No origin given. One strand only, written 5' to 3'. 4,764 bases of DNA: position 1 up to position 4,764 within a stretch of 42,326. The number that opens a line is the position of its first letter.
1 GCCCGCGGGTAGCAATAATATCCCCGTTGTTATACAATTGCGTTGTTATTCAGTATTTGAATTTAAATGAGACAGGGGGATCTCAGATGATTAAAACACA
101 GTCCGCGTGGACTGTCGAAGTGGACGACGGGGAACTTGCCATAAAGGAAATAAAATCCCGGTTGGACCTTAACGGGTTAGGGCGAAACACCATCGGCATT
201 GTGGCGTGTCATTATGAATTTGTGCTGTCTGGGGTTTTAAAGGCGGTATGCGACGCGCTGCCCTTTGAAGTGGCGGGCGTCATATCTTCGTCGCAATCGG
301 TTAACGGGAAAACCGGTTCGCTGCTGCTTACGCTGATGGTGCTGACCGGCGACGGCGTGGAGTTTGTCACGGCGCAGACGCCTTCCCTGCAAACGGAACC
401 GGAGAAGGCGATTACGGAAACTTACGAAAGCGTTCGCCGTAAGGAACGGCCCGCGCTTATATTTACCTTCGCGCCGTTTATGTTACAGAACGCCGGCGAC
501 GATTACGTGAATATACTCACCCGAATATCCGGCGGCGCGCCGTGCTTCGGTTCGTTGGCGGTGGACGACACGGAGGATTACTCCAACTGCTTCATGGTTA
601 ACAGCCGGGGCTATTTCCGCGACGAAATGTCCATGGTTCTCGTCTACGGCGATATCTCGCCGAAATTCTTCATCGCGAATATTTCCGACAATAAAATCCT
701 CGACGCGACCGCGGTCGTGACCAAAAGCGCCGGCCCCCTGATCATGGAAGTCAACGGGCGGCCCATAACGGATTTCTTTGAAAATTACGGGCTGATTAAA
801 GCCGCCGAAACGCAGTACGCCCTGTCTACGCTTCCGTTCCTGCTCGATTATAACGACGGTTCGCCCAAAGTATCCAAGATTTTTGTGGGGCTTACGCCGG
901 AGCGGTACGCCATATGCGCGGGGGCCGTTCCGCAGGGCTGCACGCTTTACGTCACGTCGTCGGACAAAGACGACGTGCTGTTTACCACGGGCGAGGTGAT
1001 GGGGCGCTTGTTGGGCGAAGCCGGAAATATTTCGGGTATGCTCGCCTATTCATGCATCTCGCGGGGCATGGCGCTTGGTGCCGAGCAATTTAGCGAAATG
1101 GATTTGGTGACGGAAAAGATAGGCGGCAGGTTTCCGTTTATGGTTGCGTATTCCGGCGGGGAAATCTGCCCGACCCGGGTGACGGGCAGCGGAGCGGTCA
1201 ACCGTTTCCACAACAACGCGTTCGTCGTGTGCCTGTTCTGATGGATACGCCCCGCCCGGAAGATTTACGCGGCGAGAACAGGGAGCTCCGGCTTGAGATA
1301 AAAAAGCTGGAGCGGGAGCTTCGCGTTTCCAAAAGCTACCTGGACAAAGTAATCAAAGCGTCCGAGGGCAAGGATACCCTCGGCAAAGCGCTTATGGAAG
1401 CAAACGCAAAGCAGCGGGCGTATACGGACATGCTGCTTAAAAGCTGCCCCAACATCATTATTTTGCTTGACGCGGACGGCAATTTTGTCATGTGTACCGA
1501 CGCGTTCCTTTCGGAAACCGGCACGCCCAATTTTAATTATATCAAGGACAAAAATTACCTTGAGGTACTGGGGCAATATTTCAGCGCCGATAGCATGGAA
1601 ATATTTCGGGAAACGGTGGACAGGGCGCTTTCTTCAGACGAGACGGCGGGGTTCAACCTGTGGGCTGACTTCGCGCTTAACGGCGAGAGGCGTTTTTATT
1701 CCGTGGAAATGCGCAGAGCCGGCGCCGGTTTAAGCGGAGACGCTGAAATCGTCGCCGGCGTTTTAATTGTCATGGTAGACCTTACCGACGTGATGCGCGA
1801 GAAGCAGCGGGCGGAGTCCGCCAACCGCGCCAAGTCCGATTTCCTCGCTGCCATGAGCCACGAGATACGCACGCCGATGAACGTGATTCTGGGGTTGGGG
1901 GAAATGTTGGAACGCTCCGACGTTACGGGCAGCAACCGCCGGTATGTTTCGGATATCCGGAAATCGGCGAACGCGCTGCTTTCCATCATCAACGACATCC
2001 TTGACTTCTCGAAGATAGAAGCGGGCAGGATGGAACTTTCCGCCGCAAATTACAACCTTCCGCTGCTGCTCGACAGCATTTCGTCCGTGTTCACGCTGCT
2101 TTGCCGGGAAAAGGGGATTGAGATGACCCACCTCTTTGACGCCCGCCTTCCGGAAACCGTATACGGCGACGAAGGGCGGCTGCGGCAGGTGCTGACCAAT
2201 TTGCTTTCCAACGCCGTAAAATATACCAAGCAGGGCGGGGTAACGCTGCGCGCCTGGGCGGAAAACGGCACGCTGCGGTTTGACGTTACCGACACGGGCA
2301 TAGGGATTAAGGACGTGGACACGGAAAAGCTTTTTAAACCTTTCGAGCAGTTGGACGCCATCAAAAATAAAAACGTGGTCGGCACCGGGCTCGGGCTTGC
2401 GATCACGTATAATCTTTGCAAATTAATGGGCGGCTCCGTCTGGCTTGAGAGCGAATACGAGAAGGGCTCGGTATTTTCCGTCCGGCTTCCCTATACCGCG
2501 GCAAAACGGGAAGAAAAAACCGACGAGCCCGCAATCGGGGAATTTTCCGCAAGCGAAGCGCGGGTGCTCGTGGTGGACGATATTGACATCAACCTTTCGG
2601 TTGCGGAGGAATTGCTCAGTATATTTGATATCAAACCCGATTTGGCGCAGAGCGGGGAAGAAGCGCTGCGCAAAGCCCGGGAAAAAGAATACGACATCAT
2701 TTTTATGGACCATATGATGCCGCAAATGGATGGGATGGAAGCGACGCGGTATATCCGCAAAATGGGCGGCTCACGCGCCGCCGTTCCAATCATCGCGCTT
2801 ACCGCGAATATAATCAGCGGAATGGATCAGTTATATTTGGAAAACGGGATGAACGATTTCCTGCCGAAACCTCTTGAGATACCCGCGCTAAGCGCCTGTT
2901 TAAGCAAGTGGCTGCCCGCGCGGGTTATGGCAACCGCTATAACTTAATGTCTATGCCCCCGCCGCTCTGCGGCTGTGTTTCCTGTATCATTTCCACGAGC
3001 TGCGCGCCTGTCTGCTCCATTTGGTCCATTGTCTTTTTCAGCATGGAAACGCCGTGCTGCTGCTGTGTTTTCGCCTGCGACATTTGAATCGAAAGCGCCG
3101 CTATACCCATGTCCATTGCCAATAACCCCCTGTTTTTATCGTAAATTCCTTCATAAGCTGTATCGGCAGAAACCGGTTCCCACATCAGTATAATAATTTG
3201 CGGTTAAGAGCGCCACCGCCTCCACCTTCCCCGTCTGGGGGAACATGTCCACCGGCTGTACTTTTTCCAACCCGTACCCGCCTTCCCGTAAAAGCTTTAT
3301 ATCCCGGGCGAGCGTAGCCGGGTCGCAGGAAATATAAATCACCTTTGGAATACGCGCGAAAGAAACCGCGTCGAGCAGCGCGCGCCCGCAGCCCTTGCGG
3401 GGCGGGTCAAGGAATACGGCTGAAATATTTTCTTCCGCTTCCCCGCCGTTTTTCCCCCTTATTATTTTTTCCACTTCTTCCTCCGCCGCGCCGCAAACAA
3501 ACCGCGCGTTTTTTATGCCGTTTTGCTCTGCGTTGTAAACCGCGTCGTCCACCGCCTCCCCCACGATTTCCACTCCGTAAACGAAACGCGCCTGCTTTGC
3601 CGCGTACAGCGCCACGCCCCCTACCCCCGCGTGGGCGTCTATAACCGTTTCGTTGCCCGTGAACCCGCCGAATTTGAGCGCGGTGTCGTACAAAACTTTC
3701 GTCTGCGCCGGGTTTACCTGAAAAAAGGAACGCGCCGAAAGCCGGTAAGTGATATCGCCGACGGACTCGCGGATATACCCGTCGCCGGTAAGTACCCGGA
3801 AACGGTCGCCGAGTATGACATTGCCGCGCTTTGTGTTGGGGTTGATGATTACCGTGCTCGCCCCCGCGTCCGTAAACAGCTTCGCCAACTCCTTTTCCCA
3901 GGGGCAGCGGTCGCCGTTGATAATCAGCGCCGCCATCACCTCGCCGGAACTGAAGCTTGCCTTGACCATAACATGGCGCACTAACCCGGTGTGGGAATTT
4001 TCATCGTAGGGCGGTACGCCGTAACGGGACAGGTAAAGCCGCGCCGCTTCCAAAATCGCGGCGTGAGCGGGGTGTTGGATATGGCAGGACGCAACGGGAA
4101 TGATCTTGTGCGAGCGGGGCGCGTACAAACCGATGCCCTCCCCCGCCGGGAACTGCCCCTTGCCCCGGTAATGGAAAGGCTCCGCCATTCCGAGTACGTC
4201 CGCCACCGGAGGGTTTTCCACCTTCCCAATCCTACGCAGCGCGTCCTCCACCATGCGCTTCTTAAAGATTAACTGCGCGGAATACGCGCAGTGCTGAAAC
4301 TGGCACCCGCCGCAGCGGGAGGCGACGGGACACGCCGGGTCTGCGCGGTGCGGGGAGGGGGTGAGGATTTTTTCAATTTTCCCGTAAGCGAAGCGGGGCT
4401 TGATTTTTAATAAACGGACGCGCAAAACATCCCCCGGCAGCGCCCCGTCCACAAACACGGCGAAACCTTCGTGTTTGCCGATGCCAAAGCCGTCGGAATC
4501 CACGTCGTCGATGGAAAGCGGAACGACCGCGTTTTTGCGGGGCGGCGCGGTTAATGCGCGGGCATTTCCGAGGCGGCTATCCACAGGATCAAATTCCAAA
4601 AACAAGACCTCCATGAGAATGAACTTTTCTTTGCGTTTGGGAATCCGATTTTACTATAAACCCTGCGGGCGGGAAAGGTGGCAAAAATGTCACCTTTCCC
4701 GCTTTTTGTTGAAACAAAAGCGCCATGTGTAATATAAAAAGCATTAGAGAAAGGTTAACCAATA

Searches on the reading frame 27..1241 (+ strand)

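Call 7: search_protein_families(library=pfam, proteins=[window:27-1241:+], max_evalue=0.001)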
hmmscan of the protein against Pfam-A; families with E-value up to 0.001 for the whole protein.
window:27-1241:+ (404 aa): 2 families
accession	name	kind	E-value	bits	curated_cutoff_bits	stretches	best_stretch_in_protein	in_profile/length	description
PF10442.14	FIST_C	-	1.9e-16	60.8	28.5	1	259-382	11-131/131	FIST C domain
PF08495.15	FIST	-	5.1e-14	53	23.2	1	57-245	3-189/189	FIST N domain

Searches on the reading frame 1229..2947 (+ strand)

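Call 7: search_protein_families(library=pfam, proteins=[window:1229-2947:+], max_evalue=0.001)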
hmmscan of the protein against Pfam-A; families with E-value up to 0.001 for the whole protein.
window:1229-2947:+ (572 aa): 5 families
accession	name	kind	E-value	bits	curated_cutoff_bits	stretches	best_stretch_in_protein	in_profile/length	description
PF02518.31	HATPase_c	-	5.2e-28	98.1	26.4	1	313-423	1-110/111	Histidine kinase-, DNA gyrase B-, and HSP90-like ATPase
PF00072.30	Response_reg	-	2.8e-22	79.4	30.2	1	446-556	1-108/111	Response regulator receiver domain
PF00512.31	HisKA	-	2.5e-21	75.9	26.9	1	201-266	1-66/66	His Kinase A (phospho-acceptor) domain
PF08448.16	PAS_4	-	6.6e-05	23.5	23.1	1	71-187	2-107/110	PAS fold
PF13581.12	HATPase_c_2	-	0.00037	20.9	27.4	1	317-397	31-109/127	Histidine kinase-like ATPase domain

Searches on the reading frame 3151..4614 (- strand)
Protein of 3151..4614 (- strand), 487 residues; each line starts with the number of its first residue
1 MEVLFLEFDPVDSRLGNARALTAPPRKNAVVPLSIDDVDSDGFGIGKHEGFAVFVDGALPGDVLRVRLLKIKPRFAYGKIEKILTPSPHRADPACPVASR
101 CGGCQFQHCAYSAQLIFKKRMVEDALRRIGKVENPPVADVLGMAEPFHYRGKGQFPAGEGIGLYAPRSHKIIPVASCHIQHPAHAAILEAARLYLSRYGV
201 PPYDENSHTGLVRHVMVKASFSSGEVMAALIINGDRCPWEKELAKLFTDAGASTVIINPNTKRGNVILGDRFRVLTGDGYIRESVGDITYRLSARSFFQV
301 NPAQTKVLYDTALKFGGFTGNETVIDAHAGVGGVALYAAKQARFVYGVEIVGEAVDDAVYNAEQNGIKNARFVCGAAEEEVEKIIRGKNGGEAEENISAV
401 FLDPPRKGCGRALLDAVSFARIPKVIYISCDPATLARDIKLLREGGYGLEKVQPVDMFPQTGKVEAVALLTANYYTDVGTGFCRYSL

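Call 7: search_protein_families(library=pfam, proteins=[window:3151-4614:-], max_evalue=0.001)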
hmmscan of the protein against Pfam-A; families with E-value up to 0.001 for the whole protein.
window:3151-4614:- (487 aa): 3 families
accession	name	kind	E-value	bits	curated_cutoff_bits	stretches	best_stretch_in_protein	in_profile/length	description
PF05958.17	tRNA_U5-meth_tr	-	2.2e-17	63.5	23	1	287-471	169-355/357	tRNA (Uracil-5-)-methyltransferase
PF01938.26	TRAM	-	6e-11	42.5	21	1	29-80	6-60/61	TRAM domain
PF13847.12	Methyltransf_31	-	7.9e-05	22.8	27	1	320-381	3-66/145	Methyltransferase domain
